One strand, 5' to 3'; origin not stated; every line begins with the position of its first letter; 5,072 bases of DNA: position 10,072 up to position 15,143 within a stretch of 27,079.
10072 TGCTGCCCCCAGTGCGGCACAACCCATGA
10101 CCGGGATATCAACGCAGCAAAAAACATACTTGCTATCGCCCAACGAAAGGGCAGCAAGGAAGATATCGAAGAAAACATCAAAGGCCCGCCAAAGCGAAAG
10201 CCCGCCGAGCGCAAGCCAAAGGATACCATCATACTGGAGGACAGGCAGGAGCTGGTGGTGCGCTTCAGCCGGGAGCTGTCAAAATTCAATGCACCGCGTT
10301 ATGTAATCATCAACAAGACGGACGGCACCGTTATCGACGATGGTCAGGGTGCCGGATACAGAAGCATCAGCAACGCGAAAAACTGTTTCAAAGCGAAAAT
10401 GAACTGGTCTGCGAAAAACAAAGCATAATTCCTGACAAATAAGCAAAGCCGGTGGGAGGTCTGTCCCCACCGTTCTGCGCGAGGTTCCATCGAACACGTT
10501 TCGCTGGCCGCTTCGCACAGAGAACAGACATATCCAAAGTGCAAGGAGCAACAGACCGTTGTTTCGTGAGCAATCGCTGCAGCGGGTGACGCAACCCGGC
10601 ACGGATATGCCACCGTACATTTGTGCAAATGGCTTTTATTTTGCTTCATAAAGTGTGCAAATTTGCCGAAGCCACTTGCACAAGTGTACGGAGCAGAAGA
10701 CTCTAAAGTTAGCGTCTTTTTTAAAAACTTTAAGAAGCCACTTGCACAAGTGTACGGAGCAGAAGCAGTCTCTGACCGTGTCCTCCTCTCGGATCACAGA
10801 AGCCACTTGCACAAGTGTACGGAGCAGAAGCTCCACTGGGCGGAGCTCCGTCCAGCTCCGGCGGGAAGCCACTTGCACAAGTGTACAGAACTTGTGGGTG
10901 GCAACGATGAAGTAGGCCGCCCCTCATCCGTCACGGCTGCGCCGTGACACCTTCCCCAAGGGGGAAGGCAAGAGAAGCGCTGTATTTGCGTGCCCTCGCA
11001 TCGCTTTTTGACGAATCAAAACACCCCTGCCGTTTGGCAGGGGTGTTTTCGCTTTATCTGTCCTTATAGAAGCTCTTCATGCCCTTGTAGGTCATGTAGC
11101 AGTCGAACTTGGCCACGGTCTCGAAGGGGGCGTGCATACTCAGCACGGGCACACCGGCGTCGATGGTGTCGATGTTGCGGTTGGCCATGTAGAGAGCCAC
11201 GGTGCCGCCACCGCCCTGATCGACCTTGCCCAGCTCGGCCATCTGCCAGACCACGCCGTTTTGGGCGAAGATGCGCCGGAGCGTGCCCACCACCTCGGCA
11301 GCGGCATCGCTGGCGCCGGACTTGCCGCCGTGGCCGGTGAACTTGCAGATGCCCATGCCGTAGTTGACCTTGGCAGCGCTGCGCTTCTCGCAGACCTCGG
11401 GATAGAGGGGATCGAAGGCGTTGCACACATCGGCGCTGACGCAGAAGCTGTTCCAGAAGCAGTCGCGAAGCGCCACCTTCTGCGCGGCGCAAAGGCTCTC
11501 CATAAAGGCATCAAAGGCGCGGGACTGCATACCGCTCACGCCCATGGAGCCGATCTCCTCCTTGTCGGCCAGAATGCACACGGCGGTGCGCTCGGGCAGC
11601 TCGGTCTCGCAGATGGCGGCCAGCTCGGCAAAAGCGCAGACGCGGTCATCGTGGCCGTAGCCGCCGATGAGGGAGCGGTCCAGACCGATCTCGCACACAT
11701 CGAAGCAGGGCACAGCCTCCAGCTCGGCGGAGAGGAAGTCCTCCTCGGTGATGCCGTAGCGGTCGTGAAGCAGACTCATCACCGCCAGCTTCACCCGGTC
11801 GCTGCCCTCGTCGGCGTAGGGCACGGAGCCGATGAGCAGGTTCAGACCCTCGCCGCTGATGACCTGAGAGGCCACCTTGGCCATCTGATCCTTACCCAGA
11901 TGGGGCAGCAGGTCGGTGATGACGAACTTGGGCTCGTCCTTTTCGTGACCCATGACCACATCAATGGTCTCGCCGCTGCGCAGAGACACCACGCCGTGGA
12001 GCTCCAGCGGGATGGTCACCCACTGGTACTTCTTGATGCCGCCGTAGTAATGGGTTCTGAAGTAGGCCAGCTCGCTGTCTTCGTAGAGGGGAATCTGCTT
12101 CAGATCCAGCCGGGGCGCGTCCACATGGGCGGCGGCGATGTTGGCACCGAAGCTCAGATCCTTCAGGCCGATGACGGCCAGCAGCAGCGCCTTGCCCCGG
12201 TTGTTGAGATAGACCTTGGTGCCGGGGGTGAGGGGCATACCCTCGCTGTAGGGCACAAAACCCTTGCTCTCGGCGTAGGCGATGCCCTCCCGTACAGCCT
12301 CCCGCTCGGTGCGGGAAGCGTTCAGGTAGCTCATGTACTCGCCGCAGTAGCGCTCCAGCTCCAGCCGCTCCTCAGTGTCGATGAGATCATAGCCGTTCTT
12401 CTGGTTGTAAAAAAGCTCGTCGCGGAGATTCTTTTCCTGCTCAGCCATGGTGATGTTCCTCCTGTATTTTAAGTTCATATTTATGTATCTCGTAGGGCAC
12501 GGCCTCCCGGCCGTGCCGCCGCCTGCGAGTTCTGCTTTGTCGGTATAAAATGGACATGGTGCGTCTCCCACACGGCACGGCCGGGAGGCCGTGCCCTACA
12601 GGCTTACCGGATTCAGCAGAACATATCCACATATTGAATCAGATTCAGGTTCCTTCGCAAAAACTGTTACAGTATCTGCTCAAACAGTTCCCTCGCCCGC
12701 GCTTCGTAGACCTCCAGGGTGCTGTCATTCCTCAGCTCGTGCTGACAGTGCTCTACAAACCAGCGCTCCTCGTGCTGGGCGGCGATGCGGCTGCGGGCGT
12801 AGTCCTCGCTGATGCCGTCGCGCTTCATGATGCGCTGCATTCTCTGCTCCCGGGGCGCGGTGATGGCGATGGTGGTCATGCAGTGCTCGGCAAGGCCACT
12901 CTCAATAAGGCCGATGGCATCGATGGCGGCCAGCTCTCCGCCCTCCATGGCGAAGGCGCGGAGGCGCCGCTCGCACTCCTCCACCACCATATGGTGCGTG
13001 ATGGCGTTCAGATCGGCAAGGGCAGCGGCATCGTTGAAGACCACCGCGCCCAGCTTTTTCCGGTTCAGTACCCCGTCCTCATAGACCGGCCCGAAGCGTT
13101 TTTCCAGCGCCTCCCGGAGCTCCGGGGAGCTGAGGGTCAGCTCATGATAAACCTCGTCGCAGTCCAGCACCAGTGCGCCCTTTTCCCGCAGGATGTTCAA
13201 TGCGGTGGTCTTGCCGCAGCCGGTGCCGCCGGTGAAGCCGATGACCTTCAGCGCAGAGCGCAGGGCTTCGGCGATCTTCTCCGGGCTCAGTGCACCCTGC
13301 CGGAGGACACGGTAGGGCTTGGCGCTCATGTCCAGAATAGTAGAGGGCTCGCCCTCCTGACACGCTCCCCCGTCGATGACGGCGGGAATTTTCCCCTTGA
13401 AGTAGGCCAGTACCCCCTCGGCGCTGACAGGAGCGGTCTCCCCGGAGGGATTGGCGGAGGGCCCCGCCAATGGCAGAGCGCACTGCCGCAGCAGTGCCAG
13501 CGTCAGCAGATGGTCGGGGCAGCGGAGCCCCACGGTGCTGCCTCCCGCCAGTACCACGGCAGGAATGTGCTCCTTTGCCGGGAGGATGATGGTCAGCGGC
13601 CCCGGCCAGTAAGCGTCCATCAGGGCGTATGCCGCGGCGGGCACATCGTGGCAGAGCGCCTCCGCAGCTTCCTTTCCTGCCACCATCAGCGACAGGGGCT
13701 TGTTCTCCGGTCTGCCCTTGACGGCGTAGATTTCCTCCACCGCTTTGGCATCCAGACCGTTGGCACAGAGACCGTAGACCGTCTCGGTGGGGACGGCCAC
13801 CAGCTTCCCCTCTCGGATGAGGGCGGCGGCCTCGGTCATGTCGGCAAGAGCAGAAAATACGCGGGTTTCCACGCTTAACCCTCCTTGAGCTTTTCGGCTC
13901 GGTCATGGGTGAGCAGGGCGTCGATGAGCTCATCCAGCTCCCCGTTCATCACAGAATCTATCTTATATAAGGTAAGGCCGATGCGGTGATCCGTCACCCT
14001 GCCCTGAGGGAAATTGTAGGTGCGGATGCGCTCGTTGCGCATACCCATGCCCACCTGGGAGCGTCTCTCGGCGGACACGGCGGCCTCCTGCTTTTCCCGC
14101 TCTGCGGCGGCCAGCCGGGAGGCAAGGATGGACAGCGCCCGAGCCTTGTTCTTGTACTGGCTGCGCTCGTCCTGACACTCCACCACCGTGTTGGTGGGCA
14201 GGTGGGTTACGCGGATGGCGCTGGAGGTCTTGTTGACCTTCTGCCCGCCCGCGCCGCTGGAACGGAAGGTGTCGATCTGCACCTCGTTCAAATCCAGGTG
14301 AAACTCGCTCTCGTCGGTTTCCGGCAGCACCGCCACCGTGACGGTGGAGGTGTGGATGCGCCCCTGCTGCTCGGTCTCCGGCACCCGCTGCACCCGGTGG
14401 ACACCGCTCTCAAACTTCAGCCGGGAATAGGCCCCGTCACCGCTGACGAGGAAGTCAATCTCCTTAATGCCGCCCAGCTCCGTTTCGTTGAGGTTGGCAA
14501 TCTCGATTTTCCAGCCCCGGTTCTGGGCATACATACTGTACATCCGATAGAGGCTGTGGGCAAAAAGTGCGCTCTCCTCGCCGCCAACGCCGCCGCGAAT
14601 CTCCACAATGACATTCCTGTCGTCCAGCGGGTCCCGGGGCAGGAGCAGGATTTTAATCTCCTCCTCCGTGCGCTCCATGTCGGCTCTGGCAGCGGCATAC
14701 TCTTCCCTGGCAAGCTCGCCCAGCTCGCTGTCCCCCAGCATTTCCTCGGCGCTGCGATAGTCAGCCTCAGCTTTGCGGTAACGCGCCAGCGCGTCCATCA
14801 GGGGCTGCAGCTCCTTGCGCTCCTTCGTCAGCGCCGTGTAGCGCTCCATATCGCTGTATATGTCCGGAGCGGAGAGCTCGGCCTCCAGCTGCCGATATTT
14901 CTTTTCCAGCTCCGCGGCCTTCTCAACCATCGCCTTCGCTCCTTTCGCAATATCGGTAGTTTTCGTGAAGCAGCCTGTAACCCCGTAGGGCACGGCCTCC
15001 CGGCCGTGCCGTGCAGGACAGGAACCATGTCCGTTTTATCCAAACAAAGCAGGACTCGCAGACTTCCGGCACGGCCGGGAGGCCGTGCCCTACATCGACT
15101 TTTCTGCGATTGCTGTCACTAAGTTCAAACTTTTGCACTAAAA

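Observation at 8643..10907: Stand-alone miniature type V-like CRISPR locus: TnpB-like nuclease + anti-repeat + 4-repeat array, no adaptation genes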

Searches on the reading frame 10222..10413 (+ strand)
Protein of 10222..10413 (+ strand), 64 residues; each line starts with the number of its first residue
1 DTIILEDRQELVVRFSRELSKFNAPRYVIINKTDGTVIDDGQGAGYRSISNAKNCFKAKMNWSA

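Call 40: find_related_loci(query=A2, collection=metagenome_contigs, flank=4000)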
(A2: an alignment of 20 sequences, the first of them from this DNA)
Query A2 (64 aa) in metagenome_contigs; peptide patterns used: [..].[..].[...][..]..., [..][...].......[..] (x = any residue, [..] = any of these).
597 stretches matched a pattern; 248 encode a relative of the query (tblastn E <= 1e-3); the best 80 are kept; 80 distinct loci.
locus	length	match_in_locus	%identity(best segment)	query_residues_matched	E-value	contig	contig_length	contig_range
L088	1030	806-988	61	3-63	4e-23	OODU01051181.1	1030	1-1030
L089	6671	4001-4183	61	3-63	9e-23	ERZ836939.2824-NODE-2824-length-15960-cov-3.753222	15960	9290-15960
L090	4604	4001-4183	61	3-63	1e-22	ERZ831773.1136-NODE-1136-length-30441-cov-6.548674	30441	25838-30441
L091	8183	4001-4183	61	3-63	2e-22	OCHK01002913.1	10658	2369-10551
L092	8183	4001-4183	61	3-63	2e-22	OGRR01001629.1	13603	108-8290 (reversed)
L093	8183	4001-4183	61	3-63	1e-22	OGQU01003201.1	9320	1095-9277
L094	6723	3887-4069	61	3-63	2e-22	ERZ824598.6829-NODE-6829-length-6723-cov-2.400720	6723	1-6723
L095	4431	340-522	61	3-63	2e-22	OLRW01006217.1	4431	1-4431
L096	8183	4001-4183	61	3-63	2e-22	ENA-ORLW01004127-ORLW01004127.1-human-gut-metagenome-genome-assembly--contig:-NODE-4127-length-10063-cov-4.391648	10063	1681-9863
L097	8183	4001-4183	61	3-63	1e-22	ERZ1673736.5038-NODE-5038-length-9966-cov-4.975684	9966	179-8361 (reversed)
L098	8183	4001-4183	61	3-63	1e-22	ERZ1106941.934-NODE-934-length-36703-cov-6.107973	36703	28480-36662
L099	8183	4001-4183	61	3-63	2e-22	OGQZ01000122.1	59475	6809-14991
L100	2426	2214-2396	61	3-63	2e-22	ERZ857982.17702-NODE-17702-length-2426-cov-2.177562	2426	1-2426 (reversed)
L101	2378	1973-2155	61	3-63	2e-22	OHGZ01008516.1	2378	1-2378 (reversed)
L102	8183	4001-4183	61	3-63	2e-22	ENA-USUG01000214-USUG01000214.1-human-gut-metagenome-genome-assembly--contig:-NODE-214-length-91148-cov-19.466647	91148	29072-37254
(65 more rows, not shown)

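Call 41: find_related_loci(query=A2, collection=viral_contigs, flank=6000)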
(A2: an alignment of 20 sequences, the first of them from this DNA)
Query A2 (64 aa) in viral_contigs; peptide patterns used: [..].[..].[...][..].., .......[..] (x = any residue, [..] = any of these).
207 stretches matched a pattern; 46 encode a relative of the query (tblastn E <= 1e-3); 46 distinct loci.
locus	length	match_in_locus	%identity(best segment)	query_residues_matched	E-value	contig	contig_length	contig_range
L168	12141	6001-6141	45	13-59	1e-8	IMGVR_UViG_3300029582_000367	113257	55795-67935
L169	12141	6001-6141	45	13-59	1e-8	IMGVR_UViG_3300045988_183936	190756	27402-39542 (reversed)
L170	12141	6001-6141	45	13-59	9e-9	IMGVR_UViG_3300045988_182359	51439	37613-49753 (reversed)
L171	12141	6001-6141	45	13-59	1e-8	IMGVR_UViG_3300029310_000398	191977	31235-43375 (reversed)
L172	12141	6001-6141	45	13-59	1e-8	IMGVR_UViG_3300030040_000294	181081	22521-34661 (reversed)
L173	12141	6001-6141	45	13-59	1e-8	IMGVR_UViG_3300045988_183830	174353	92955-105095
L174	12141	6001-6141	45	13-59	9e-9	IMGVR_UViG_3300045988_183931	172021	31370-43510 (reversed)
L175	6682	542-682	45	13-59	1e-8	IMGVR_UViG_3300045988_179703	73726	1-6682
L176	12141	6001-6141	45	13-59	1e-8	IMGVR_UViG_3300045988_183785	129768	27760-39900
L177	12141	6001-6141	45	13-59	1e-8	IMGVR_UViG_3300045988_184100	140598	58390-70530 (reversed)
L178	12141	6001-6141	45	13-59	2e-8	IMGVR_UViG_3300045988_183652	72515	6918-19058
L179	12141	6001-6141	45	13-59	1e-8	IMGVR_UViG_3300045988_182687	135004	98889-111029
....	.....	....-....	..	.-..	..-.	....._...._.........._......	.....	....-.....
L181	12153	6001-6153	39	4-59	4e-8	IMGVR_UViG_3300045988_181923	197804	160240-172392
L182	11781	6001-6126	43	15-56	7e-8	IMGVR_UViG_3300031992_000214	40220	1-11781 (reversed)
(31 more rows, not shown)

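Call 98: predict_structure(alignment_id=A2)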
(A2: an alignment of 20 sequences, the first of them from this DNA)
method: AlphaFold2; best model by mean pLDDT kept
length: 64 residues; sequences in the alignment: 20
mean_pLDDT: 91.7   pTM: 0.74
mean pLDDT of the five models: 91.7, 91.5, 90.1, 88.5, 88.2
residues with pLDDT >= 90: 47; 70-90: 17; 50-70: 0; < 50: 0
segments of 3 or more residues with pLDDT < 50: none
pLDDT, mean of each block of 10 residues (from residue 1): 85 94 95 93 93 92 86
secondary structure, 60 per line:
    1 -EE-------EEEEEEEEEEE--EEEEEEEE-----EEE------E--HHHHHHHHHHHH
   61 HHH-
elements in order: E11-21 E24-31 E37-39 H49-63

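Call 100: fold_search(model_id=the predicted structure, library=pdb)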
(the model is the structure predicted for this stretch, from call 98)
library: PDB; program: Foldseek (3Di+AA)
matches with E <= 10: 209; with E <= 0.001: 0
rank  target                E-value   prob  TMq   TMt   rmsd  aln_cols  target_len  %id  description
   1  6q2z_MODEL_1_A        6.9e-01  0.38  0.44  0.45   3.4        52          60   17  NMR solution structure of the HVO_2922 protein from Haloferax volcanii (released 2019-06-12)
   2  5crh_A                1.4e+00  0.09  0.28  0.09   6.6        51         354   12  Human skeletal calsequestrin, M53T mutant high-calcium complex (released 2015-10-07)
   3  5kn1_B                1.5e+00  0.09  0.27  0.08   6.2        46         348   13  Recombinant bovine skeletal calsequestrin, high-Ca2+ form (released 2016-10-05)
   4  5kn2_C                1.6e+00  0.08  0.28  0.09   6.7        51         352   12  Native bovine skeletal calsequestrin, high-Ca2+ form (released 2016-10-05)
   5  2b7v_MODEL_1_A        1.7e+00  0.12  0.37  0.35   5.3        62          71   19  Structure of ADAR2 dsRBM2 (released 2006-03-14)
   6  2l3j_MODEL_1_A        1.8e+00  0.20  0.46  0.17   4.4        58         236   19  The solution structure of the ADAR2 dsRBM-RNA complex reveals a sequence-specific read out of the minor groove (released 2010-10-27)
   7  1rq0_B                2.1e+00  0.06  0.29  0.10   8.0        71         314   17  Crystal structure of peptide releasing factor 1 (released 2004-08-17)
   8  1yw5                  2.2e+00  0.13  0.36  0.15   9.6        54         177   17  Peptidyl-prolyl isomerase ESS1 from Candida albicans (released 2005-04-26)
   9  3p1x_A                2.2e+00  0.10  0.36  0.35   5.1        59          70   15  Crystal structure of DRBM 2 domain of Interleukin enhancer-binding factor 3 from Homo sapiens, Northeast Structural Ge (released 2010-12-29)
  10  6k0a_G                2.2e+00  0.09  0.27  0.17  11.0        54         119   17  cryo-EM structure of an archaeal Ribonuclease P (released 2019-06-19)
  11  1rq0_A                2.4e+00  0.10  0.41  0.12   6.1        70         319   16  Crystal structure of peptide releasing factor 1 (released 2004-08-17)
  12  6dlv_g                2.4e+00  0.08  0.32  0.06   6.5        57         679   12  Cryo-EM of the GTP-bound human dynamin-1 polymer assembled on the membrane in the super constricted state (released 2018-08-01)
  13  4v67_AX               2.5e+00  0.11  0.41  0.11   6.6        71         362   15  Crystal structure of a translation termination complex formed with release factor RF2. (released 2014-07-09)
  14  2zae_D                2.5e+00  0.08  0.26  0.19   3.1        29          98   21  Crystal structure of protein Ph1601p in complex with protein Ph1771p of archaeal ribonuclease P from Pyrococcus horiko (released 2008-10-14)
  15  6fxk_A                2.9e+00  0.12  0.27  0.03   2.4        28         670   28  Crystal Structure of full-length Human Lysyl Hydroxylase LH3 (released 2018-08-22)
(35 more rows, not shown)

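Call 106: search_protein_representatives(alignment_id=A2)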
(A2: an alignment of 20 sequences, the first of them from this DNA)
Query: 20 sequences, 64 profile positions. Proteins with E-value up to 0.001 (for the whole library): 599; up to 1e-10: 38; up to 1e-30: 1. The best 150 are listed.
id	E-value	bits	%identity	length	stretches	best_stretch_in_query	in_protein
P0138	5.8e-31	122.1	-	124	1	4-63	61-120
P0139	2.7e-30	120.0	-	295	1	2-63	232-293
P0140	1.1e-26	108.4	-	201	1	5-62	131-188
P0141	2.9e-26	107.0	-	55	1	14-64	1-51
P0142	5.2e-26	106.2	-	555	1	2-62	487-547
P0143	3.8e-25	103.5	-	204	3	11-56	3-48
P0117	1.2e-24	101.9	-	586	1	2-63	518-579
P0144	2.1e-22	94.7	-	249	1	5-63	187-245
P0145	4.6e-21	90.4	-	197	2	9-60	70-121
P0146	2.9e-19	84.6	-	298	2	2-57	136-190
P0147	6.3e-16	73.9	-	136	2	12-55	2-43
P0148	1.4e-15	72.8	-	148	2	13-59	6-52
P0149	1.8e-13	66.1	-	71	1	10-61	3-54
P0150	9.5e-13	63.8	-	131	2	21-54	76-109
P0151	9.8e-13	63.7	-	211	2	23-52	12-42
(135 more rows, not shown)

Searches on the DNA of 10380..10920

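Call 91: search_rna_families(source=window, start=10380, end=10920, threshold=evalue, max_evalue=1)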
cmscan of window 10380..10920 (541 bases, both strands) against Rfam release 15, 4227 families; matches with E-value up to 1: 3.
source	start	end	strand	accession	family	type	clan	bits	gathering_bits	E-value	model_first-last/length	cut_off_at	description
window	10613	10692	+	RF00994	mir-1255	Gene; miRNA;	-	26.4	63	0.0029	1-67/67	no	mir-1255 microRNA precursor family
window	10620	10685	+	RF04252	mir-8186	Gene; miRNA;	-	17.9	80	0.5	1-61/61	no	mir-8186 microRNA precursor family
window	10619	10684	-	RF04252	mir-8186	Gene; miRNA;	-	17.4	80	0.7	1-61/61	no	mir-8186 microRNA precursor family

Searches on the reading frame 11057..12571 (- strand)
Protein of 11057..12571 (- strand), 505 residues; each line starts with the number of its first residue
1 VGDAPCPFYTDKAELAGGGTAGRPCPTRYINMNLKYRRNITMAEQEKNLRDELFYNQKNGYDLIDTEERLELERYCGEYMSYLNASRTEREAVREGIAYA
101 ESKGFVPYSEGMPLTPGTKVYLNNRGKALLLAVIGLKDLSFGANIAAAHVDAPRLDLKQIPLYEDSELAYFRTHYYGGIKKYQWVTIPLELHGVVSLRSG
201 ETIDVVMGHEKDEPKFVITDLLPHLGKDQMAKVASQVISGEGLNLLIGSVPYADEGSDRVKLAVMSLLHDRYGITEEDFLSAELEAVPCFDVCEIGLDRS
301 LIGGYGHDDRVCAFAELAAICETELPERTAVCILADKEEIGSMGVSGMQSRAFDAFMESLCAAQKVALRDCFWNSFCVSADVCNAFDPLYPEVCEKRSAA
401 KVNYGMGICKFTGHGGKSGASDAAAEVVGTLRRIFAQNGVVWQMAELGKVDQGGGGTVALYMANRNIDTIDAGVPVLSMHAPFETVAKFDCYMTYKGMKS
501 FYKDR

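Call 32: search_protein_families(library=pfam, proteins=[window:11057-12571:-], max_evalue=0.001)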
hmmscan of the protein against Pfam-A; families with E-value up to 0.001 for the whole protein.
window:11057-12571:- (505 aa): 1 family
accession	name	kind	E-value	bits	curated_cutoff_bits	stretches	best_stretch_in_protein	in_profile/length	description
PF02127.20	Peptidase_M18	-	4e-73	247.1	24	1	82-502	1-432/432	Aminopeptidase I zinc metalloprotease (M18)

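Call 86: list_cluster_members(proteins=[window:11057-12448:-, window:13878-14930:-, window:3162-4442:+])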
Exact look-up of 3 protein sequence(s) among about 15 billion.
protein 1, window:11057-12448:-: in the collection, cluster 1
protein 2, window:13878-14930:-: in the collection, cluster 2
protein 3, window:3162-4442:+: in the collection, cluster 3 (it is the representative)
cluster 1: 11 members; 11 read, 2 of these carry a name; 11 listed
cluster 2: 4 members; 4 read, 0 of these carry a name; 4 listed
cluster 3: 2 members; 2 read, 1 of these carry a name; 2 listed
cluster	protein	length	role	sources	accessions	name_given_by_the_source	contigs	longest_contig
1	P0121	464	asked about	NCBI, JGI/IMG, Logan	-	-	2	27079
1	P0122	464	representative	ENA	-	-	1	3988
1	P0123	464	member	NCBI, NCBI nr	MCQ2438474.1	MAG: aminopeptidase [Oscillospiraceae bacterium] | aminopeptidase [Oscillospiraceae bacterium]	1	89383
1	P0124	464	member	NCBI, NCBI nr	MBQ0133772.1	MAG: aminopeptidase [Clostridiales bacterium] | aminopeptidase [Candidatus Apopatocola equi]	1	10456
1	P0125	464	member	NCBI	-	-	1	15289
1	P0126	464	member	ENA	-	-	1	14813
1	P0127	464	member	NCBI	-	-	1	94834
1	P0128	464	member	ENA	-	-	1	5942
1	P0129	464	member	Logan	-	-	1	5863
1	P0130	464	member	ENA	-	-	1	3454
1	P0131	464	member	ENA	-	-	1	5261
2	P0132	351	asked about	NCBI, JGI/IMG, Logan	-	-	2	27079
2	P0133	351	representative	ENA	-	-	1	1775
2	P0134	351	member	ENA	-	-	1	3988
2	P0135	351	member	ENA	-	-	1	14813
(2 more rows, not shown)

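Call 87: find_encoding_contigs(protein=P0123, flank=7000, max_places=3)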
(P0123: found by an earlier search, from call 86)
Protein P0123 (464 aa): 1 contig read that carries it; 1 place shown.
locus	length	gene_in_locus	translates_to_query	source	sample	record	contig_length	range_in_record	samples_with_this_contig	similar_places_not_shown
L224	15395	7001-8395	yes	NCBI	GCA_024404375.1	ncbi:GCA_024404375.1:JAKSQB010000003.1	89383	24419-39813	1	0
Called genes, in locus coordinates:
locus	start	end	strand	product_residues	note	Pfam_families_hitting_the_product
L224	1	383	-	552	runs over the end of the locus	PF00749:tRNA-synt_1c, PF03950:tRNA-synt_1c_C, PF20974:tRNA-synt_1c_C2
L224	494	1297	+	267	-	PF00890:FAD_binding_2 (faint), PF01266:DAO (faint), PF07992:Pyr_redox_2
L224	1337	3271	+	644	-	PF06874:FBPase_2, PF00149:Metallophos (faint)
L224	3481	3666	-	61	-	PF01165:Ribosomal_S21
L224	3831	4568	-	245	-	-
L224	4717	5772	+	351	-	PF03462:PCRF, PF00472:RF-1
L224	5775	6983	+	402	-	PF01300:Sua5_yciO_yrdC, PF01121:CoaE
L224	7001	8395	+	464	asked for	PF02127:Peptidase_M18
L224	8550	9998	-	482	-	PF17853:GGDEF_2 (weak), PF13556:HTH_30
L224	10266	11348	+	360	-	PF01208:URO-D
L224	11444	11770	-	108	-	-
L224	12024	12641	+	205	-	PF00574:CLP_protease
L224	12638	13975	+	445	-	-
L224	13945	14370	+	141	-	-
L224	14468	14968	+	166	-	-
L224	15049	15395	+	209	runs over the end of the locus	-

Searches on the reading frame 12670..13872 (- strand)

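Call 33: search_protein_families(library=pfam, proteins=[window:12670-13872:-], max_evalue=0.001)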
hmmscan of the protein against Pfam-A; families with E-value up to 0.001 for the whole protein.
window:12670-13872:- (401 aa): 4 families
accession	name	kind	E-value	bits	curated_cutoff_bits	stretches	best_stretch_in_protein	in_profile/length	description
PF01300.24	Sua5_yciO_yrdC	-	6.8e-58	195.5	25.1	1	18-193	2-178/178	Telomere recombination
PF01121.26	CoaE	-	5.3e-33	114.6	27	1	210-386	2-178/180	Dephospho-CoA kinase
PF13189.12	Cytidylate_kin2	-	1e-05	26.2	28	1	330-379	109-160/176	Cytidylate kinase-like family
PF13238.12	AAA_18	-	4.3e-05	24.4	29.4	1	211-354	1-114/128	AAA domain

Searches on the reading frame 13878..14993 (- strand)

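Call 33: search_protein_families(library=pfam, proteins=[window:13878-14993:-], max_evalue=0.001)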
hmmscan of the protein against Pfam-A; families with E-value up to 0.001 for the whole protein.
window:13878-14993:- (372 aa): 3 families
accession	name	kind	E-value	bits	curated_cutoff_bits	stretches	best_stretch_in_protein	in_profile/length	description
PF03462.23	PCRF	-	1.7e-73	247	24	1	29-220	1-194/194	PCRF domain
PF00472.26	RF-1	-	3.2e-40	137.1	35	1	228-337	2-116/116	RF-1 domain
PF16326.10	ABC_tran_CTD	-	4.8e-05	23.9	32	1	27-68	18-59/69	ABC transporter C-terminal domain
